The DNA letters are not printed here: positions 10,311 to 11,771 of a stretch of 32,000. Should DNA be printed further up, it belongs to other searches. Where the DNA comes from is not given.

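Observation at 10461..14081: Q/D-type AAA+/VWA remodelling pair translationally coupled to an uncharacterised 7-TM membrane protein instead of a known client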

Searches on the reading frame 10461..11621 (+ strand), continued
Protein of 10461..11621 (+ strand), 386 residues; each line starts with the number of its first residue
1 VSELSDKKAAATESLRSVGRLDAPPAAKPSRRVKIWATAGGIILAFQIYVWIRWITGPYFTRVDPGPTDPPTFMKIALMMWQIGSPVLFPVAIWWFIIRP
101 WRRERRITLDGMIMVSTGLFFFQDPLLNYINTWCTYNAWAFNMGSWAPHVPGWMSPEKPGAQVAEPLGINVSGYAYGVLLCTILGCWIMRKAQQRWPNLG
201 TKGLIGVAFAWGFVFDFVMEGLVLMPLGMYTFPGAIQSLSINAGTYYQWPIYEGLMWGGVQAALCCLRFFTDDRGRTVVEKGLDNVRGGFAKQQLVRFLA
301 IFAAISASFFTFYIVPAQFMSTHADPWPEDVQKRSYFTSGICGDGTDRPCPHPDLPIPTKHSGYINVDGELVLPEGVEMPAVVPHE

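Call 49: predict_structure(alignment_id=A1)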
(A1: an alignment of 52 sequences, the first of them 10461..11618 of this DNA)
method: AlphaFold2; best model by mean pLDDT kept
length: 386 residues; sequences in the alignment: 52
mean_pLDDT: 92.4   pTM: 0.88
mean pLDDT of the five models: 92.4, 91.0, 90.9, 90.6, 90.1
residues with pLDDT >= 90: 311; 70-90: 51; 50-70: 23; < 50: 1
segments of 3 or more residues with pLDDT < 50: none
pLDDT, mean of each block of 10 residues (from residue 1): 63 62 74 96 97 95 96 98 93 97 96 97 93 95 93 75 90 94 98 98 98 98 98 98 98 98 98 96 94 97 98 97 96 95 90 87 87 88 88
secondary structure, 60 per line:
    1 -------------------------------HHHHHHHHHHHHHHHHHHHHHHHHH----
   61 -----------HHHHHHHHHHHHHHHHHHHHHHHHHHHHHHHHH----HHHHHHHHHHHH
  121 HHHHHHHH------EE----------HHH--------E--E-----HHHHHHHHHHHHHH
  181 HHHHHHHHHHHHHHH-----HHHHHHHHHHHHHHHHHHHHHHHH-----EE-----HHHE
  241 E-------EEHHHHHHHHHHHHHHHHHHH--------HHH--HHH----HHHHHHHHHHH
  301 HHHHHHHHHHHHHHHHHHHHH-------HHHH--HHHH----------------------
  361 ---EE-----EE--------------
elements in order: H32-56 H72-104 H109-128 H167-195 H201-224 H251-269 H290-321 H329-332 H335-338

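Call 51: find_encoding_contigs(protein=P0246, flank=10000, max_places=2)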
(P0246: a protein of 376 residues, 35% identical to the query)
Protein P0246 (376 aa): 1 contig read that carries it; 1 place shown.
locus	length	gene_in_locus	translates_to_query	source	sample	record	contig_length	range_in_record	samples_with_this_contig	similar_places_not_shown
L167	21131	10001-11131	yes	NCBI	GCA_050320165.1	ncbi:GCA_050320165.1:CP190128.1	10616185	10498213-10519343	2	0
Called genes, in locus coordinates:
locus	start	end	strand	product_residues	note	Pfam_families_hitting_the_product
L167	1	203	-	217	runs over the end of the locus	PF03061:4HBT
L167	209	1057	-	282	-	PF00378:ECH_1, PF16113:ECH_2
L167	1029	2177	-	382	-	PF02771:Acyl-CoA_dh_N, PF02770:Acyl-CoA_dh_M, PF00441:Acyl-CoA_dh_1, PF08028:Acyl-CoA_dh_2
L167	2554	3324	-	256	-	PF13613:HTH_Tnp_4, PF01609:DDE_Tnp_1, PF13359:DDE_Tnp_4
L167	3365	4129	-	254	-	PF00378:ECH_1, PF16113:ECH_2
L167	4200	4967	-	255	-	PF00106:adh_short, PF08659:KR, PF13561:adh_short_C2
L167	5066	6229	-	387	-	PF00108:Thiolase_N, PF02803:Thiolase_C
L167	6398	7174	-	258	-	PF00378:ECH_1, PF16113:ECH_2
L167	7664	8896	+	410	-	PF14361:RsbRD_N, PF17853:GGDEF_2, PF13556:HTH_30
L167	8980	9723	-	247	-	PF00106:adh_short, PF08659:KR (weak), PF13561:adh_short_C2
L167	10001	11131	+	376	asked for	PF17198:AveC_like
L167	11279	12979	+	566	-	-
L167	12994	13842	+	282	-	PF07728:AAA_5, PF08406:CbbQ_C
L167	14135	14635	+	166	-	PF01613:Flavin_Reduct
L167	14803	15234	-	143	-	-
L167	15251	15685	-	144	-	-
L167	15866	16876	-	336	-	PF14525:AraC_binding_2, PF00165:HTH_AraC (faint), PF12833:HTH_18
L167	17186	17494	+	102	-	PF01527:HTH_Tnp_1, PF04218:CENP-B_N (weak), PF13542:HTH_Tnp_ISL3, PF13518:HTH_28 (weak)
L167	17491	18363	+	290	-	PF13276:HTH_21, PF00665:rve, PF13683:rve_3, PF13333:rve_2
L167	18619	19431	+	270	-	PF13489:Methyltransf_23, PF01209:Ubie_methyltran, PF06325:PrmA (weak), PF07021:MetW (weak), PF13847:Methyltransf_31, PF08241:Methyltransf_11, PF08242:Methyltransf_12, PF13649:Methyltransf_25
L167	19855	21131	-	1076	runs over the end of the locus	PF02310:B12-binding, PF03308:MeaB, PF01642:MM_CoA_mutase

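Call 52: find_encoding_contigs(protein=P0219, flank=10000, max_places=2)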
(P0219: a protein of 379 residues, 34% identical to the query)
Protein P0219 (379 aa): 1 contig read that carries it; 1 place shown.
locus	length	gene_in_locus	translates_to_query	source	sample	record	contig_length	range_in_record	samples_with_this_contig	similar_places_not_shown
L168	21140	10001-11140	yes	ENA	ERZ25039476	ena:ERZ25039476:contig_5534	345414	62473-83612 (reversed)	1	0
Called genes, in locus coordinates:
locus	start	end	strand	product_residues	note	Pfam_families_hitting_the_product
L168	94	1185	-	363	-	PF00355:Rieske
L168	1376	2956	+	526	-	PF13433:Peripla_BP_5 (weak), PF13458:Peripla_BP_6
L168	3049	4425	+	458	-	PF00890:FAD_binding_2 (faint), PF01266:DAO (faint)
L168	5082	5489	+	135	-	PF13458:Peripla_BP_6 (weak)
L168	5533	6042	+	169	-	-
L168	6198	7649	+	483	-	PF27448:Rph_4th, PF00391:PEP-utilizers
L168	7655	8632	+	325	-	PF23213:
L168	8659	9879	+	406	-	PF04909:Amidohydro_2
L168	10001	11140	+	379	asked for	PF17198:AveC_like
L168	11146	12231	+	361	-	PF17198:AveC_like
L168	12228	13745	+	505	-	PF13433:Peripla_BP_5 (faint), PF13458:Peripla_BP_6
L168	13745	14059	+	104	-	PF00111:Fer2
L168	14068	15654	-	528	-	PF27448:Rph_4th, PF00391:PEP-utilizers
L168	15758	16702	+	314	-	PF23213:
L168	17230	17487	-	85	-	-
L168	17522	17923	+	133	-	PF14759:Reductase_C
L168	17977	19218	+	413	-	PF04909:Amidohydro_2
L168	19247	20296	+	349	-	PF17198:AveC_like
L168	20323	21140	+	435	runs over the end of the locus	PF00355:Rieske, PF00848:Ring_hydroxyl_A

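Call 53: fold_search(model_id=the predicted structure, library=pdb)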
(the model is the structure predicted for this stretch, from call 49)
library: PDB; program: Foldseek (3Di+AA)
matches with E <= 10: 188; with E <= 0.001: 0
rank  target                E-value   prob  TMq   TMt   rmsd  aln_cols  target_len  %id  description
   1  8zw8_A                2.1e-01  0.04  0.10  0.09  21.8       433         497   12  Cryo-EM structure of trimethylamine transporter TmaT (released 2024-11-06)
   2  5a63_C                3.1e-01  0.09  0.14  0.19  17.6       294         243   14  Cryo-EM structure of the human gamma-secretase complex at 3.4 angstrom resolution. (released 2015-08-05)
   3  4ikw                  5.0e-01  0.11  0.18  0.15  17.3       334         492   14  Crystal structure of peptide transporter POT in complex with sulfate (released 2013-07-10)
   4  4iky                  5.0e-01  0.10  0.17  0.15  18.0       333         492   15  Crystal structure of peptide transporter POT (E310Q mutant) in complex with sulfate (released 2013-07-10)
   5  7bvq_B                6.1e-01  0.06  0.13  0.12  19.6       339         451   11  Structure of human beta1 adrenergic receptor bound to carazolol (released 2020-12-02)
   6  4pj6_B                7.8e-01  0.06  0.12  0.07  19.0       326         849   10  Crystal Structure of Human Insulin Regulated Aminopeptidase with Lysine in Active Site (released 2014-12-03)
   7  8dkw_P                8.2e-01  0.09  0.15  0.17  20.4       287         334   11  Cryo-EM structure of cystinosin N288K mutant in a cytosol-open state at pH5.0 (released 2022-09-21)
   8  8a6l_B                8.6e-01  0.03  0.11  0.10  23.3       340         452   12  Human 4F2hc-LAT2 heterodimeric amino acid transporter in complex with anticalin D11vs (released 2022-11-09)
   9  4cz9_A                9.1e-01  0.06  0.15  0.14  17.1       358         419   13  Structure of the sodium proton antiporter PaNhaP from Pyrococcus abyssii at pH 4. (released 2014-12-17)
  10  6irs_B                9.1e-01  0.02  0.10  0.09  22.0       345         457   13  human LAT1-4F2hc complex incubated with JPH203 (released 2019-03-27)
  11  8dke_P                9.6e-01  0.08  0.15  0.17  20.5       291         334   11  Cryo-EM structure of cystinosin in a cytosol-open state (released 2022-09-21)
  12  9g3d_B                1.0e+00  0.04  0.13  0.12  26.1       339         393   12  Cryo-EM structure of SbmA in the inward-facing-narrow conformation bound to 2 sybodies (released 2025-07-23)
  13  8jbh_B                1.1e+00  0.09  0.19  0.23  13.4       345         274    8  Substance P bound to active human neurokinin 3 receptor in complex with Gq (released 2024-02-07)
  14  8e73_4M               1.1e+00  0.06  0.15  0.12  21.4       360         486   12  Vigna radiata supercomplex I+III2 (full bridge) (released 2023-01-11)
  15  5x3x_m                1.2e+00  0.06  0.13  0.21  20.7       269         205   13  2.8A resolution structure of a cobalt energy-coupling factor transporter-CbiMQO (released 2017-04-05)
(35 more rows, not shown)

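Call 75: search_protein_families(library=ncbifam, proteins=[L001:7953-9227:-, L001:7627-7956:-, L001:6380-7630:-, L001:4829-5572:-, L001:3506-4783:-, L001:2315-3160:-, L001:914-2188:-, L001:13623-14801:-, L001:15782-16525:+, L001:16535-17503:+], max_evalue=0.00001)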
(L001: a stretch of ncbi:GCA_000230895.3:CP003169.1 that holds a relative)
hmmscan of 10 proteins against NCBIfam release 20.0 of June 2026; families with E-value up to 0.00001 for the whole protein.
L001:7953-9227:- (424 aa): 5 families
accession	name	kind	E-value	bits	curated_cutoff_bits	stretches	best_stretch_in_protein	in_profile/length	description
NF058607.1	GlBtMonoOxGbcA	equivalog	3.5e-37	127.8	670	1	32-223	41-222/420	glycine betaine monooxygenase oxygenase subunit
NF042946.1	3PPDioc_HcaE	equivalog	1.1e-28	100.4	830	1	31-225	23-216/450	3-phenylpropionate/cinnamic acid dioxygenase subunit alpha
NF041684.1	ant_diox_AndAc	equivalog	2.8e-22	78.9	750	1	16-226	15-225/418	anthranilate 1,2-dioxygenase large subunit AndAc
TIGR03228.1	anthran_1_2_A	equivalog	5.2e-22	78.2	671.9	1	30-225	22-215/438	anthranilate 1,2-dioxygenase large subunit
TIGR03229.1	benzo_1_2_benA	equivalog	6.7e-14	51.6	780.95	1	30-237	22-229/433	benzoate 1,2-dioxygenase large subunit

L001:7627-7956:- (109 aa): 0 families

L001:6380-7630:- (416 aa): 5 families
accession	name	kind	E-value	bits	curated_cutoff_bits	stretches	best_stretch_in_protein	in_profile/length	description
NF051886.1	XaaProDiPepCaul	equivalog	7.6e-112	374.2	500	1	6-412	1-398/398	Xaa-Pro dipeptidase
TIGR01224.1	hutI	equivalog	1e-08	34.4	298.15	1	219-403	194-367/377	imidazolonepropionase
NF006056.0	PRK08204.1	subfamily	3e-07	29.6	391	0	261-388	251-380/449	hypothetical protein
NF006689.0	PRK09237.1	equivalog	1.6e-06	26.9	371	0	311-385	264-333/383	amidohydrolase/deacetylase family metallohydrolase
NF006055.0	PRK08203.1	equivalog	4.1e-06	25.6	532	0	348-386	352-389/455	8-oxoguanine deaminase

L001:4829-5572:- (247 aa): 227 families (the best 25 are shown)
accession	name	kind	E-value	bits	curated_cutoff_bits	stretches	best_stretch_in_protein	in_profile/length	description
NF009466.0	PRK12826.1-2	subfamily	5.6e-68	229.1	222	1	1-246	2-245/248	3-oxoacyl-ACP reductase FabG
TIGR03206.1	benzo_BadH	equivalog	3.7e-65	219.8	431.2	1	2-247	3-250/250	2-hydroxycyclohexanecarboxyl-CoA dehydrogenase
NF004198.0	PRK05653.1-3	equivalog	6.3e-64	215.8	296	1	2-247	7-248/248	3-oxoacyl-ACP reductase FabG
NF005559.1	PRK07231.1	subfamily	1.3e-62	211.5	215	1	2-246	4-248/249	glucose 1-dehydrogenase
TIGR01830.1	3oxo_ACP_reduc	equivalog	6.6e-62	209.3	297.75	1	5-244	1-237/239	3-oxoacyl-[acyl-carrier-protein] reductase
NF009468.0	PRK12826.1-4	equivalog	2.2e-61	207.8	318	1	2-246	7-248/256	SDR family oxidoreductase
NF004791.0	PRK06138.1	equivalog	4.8e-60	203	312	1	2-246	5-250/252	SDR family oxidoreductase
NF004197.0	PRK05653.1-1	equivalog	7.3e-60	202.7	332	1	2-247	7-248/249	3-oxoacyl-ACP reductase FabG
NF047923.1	pyridox_DH_SDR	equivalog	9.5e-60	202.1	325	1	2-246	3-241/243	pyridoxal 4-dehydrogenase, SDR-type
TIGR01829.1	AcAcCoA_reduct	subfamily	2.9e-58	197.4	302.1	1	3-247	1-242/242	acetoacetyl-CoA reductase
NF009464.0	PRK12824.1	subfamily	4.4e-58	196.8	269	1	1-247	1-244/245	3-oxoacyl-ACP reductase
NF052558.1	MBtsdlDhBudC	equivalog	9.6e-57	192.4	270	1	2-245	3-241/250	meso-2,3-butanediol dehydrogenase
NF004200.0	PRK05653.1-5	equivalog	1.3e-55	188.6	273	1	1-244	1-240/242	3-oxoacyl-ACP reductase FabG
NF004202.0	PRK05653.2-2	equivalog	2.9e-54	184.3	333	1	2-246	7-248/259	3-oxoacyl-ACP reductase FabG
NF005067.0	PRK06484.1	equivalog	6.2e-54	183.4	713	1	2-245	9-251/524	short chain dehydrogenase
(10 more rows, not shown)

L001:3506-4783:- (425 aa): 5 families
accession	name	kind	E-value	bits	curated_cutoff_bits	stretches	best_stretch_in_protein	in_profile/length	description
NF058607.1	GlBtMonoOxGbcA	equivalog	1.7e-33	115.7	670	1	32-226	41-225/420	glycine betaine monooxygenase oxygenase subunit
NF042946.1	3PPDioc_HcaE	equivalog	2.6e-27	96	830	1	27-229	19-220/450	3-phenylpropionate/cinnamic acid dioxygenase subunit alpha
TIGR03228.1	anthran_1_2_A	equivalog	2.9e-24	85.6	671.9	1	30-229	22-219/438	anthranilate 1,2-dioxygenase large subunit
NF041684.1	ant_diox_AndAc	equivalog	1.5e-20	73.2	750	1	21-224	20-223/418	anthranilate 1,2-dioxygenase large subunit AndAc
TIGR03229.1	benzo_1_2_benA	equivalog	6.1e-19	68.2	780.95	1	31-225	23-217/433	benzoate 1,2-dioxygenase large subunit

L001:2315-3160:- (281 aa): 4 families
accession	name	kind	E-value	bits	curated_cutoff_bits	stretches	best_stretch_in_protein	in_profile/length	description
NF007104.0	PRK09553.1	equivalog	2.2e-32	112.4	313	1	2-280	3-279/282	taurine dioxygenase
NF045815.1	Neo-PentlctneFsynPtlD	equivalog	4.1e-25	88.6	550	1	10-274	8-285/301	neopentalenolactone/pentalenolactone F synthase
NF049937.1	CMthFAOxDecarbScoE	equivalog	1.2e-15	57.4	400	1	8-277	6-286/295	(3R)-3-[(carboxymethyl)amino]fatty acid oxygenase/decarboxylase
TIGR02409.1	carnitine_bodg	equivalog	6.6e-08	32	414.75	1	20-264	113-341/366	gamma-butyrobetaine dioxygenase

L001:914-2188:- (424 aa): 9 families
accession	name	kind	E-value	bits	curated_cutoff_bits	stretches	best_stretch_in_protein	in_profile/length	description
TIGR04538.1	P450_cycloAA_1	subfamily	1.6e-41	142.5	500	1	106-395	76-376/395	cytochrome P450, cyclodipeptide synthase-associated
TIGR04515.1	P450_rel_GT_act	subfamily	5.1e-39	134.7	343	1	17-390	30-364/386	P450-derived glycosyltransferase activator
NF045816.1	PentlenlactSyn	equivalog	2e-34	119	700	1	106-391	90-372/396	pentalenolactone synthase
NF041177.1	Cyp119_Thmprot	equivalog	4.8e-34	117.7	680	1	23-394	4-349/368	cytochrome P450 Cyp119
NF041802.1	P450_SolI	exception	1.3e-28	99.7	850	1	99-397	109-407/424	solanimycin biosynthesis cytochrome P450 SolI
TIGR04458.1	CYP450_TxtE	equivalog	1.7e-23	82.9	500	1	13-402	6-389/403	4-nitrotryptophan synthase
NF050147.1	aminopyruv_ApyO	equivalog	4.8e-16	58.4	525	1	213-391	203-398/444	RiPP biosynthesis cytochrome P450 ApyO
NF045812.1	PentlenOxigase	equivalog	3.2e-11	42.8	800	1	198-384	195-408/444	pentalenene oxygenase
NF051859.1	AlbFlvMonOxTrpSyn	equivalog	1.6e-09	36.9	700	1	210-367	225-409/457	bifunctional albaflavenone monooxygenase/terpene synthase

L001:13623-14801:- (392 aa): 17 families
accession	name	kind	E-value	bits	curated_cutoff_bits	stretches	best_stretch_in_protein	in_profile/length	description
TIGR03204.1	pimC_large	equivalog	3.3e-52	177.7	623.85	1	3-389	2-395/395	pimeloyl-CoA dehydrogenase large subunit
NF045552.1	GlutCoADH_Des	equivalog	3.8e-32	111.9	470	1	64-339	58-347/387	glutaryl-CoA dehydrogenase Acd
NF042972.1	AcrlCoAredClosAcrC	equivalog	6.4e-32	110.6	640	1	54-247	47-239/378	acryloyl-CoA reductase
NF045652.1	ProlPCPDhRedW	equivalog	1.1e-30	106.7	650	1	43-340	32-343/376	L-prolyl-[peptidyl-carrier protein] dehydrogenase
TIGR03207.1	cyc_hxne_CoA_dh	equivalog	1.9e-27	96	575.35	1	54-239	43-227/372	cyclohexanecarboxyl-CoA dehydrogenase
NF053553.1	prodigi_MBC_PigA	equivalog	2.7e-25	89.3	500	1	103-269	99-264/381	prodigiosin MBC biosynthesis dehydrogenase PigA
NF042439.1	SulpropCoADesulf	equivalog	1.4e-23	83.3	600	1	65-234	46-216/379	3-sulfinopropanoyl-CoA desulfinase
NF008997.0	PRK12341.1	equivalog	2.4e-22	79.5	537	1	40-240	34-232/382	acyl-CoA dehydrogenase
NF043006.1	CyhCrbnylCoADH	equivalog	6.2e-22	78.1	650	1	51-245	43-236/380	cyclohexane-1-carbonyl-CoA dehydrogenase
NF058590.1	AcCoDHFadEBacil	equivalog_domain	1.6e-19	69.9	600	1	63-243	72-250/586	acyl-CoA dehydrogenase FadE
NF052270.1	Staph_DH_FadE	equivalog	2.1e-17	62.9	600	1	98-200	111-210/400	acyl-CoA dehydrogenase FadE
TIGR03203.1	pimD_small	equivalog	2.2e-10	40.2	652.7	1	42-251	36-241/378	pimeloyl-CoA dehydrogenase small subunit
NF043015.1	DibenthMonoxDszC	equivalog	1.5e-07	30.6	850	1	108-236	106-233/415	dibenzothiophene monooxygenase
NF037942.1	ac_ACP_DH_MbtN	equivalog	1.5e-07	30.5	700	1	103-264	87-247/376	mycobactin biosynthesis acyl-ACP dehydrogenase MbtN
NF007000.1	PRK09463.1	subfamily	3.2e-07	29.1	600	1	103-252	135-299/726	acyl-CoA dehydrogenase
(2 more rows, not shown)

L001:15782-16525:+ (247 aa): 0 families

L001:16535-17503:+ (322 aa): 17 families
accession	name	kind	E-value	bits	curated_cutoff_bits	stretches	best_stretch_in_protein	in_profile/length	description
TIGR03564.1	F420_MSMEG_4879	subfamily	1.3e-95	320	234.25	1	23-287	2-264/265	TIGR03564 family F420-dependent LLM class oxidoreductase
TIGR03620.1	F420_MSMEG_4141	subfamily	3.9e-26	92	219.8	1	23-304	21-274/280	TIGR03620 family F420-dependent LLM class oxidoreductase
TIGR03857.1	F420_MSMEG_2249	hypoth_equivalog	1.5e-24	86.9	218.4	1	16-221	10-216/329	TIGR03857 family LLM class F420-dependent oxidoreductase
TIGR04024.1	F420_NP1902A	hypoth_equivalog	1.1e-23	83.6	345.4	1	16-234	11-228/330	TIGR04024 family LLM class F420-dependent oxidoreductase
TIGR03841.1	F420_Rv3093c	subfamily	5.9e-23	81.7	213.65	1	28-221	18-208/298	LLM class F420-dependent oxidoreductase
TIGR03559.1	F420_Rv3520c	subfamily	1.6e-22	80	335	1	24-180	17-185/325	LLM class F420-dependent oxidoreductase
TIGR03555.1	F420_mer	equivalog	2e-20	73.5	348.7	1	27-264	19-259/325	5,10-methylenetetrahydromethanopterin reductase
NF002619.0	PRK02271.1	equivalog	5.4e-20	71.9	276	1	22-237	16-229/329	5,10-methylenetetrahydromethanopterin reductase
TIGR03617.1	F420_MSMEG_2256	subfamily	1.4e-19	70.2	278.15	1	27-133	2-106/318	TIGR03617 family F420-dependent LLM class oxidoreductase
TIGR03621.1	F420_MSMEG_2516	subfamily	7.7e-17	61.3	213.15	1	19-201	13-192/295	TIGR03621 family F420-dependent LLM class oxidoreductase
TIGR03557.1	F420_G6P_family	subfamily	9.3e-14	51.3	210.4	1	50-297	51-299/316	TIGR03557 family F420-dependent LLM class oxidoreductase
TIGR03619.1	F420_Rv2161c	subfamily_domain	6.5e-13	48.8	166.9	1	45-289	43-246/247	TIGR03619 family F420-dependent LLM class oxidoreductase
TIGR03842.1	F420_CPS_4043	hypoth_equivalog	1.3e-11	44.2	295.45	1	26-224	19-211/329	TIGR03842 family LLM class F420-dependent oxidoreductase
TIGR03571.1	lucif_BA3436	subfamily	8.8e-11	41.6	303.9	1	3-134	13-155/304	TIGR03571 family LLM class oxidoreductase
TIGR03560.1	F420_Rv1855c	subfamily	6.8e-09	35.9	231.4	1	44-115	47-119/227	TIGR03560 family F420-dependent LLM class oxidoreductase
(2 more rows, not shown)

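Call 81: search_protein_families(library=padloc, proteins=[window:10461-11621:+], max_evalue=0.001)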
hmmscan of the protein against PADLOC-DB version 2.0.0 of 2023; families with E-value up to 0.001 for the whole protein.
window:10461-11621:+ (386 aa): 0 families
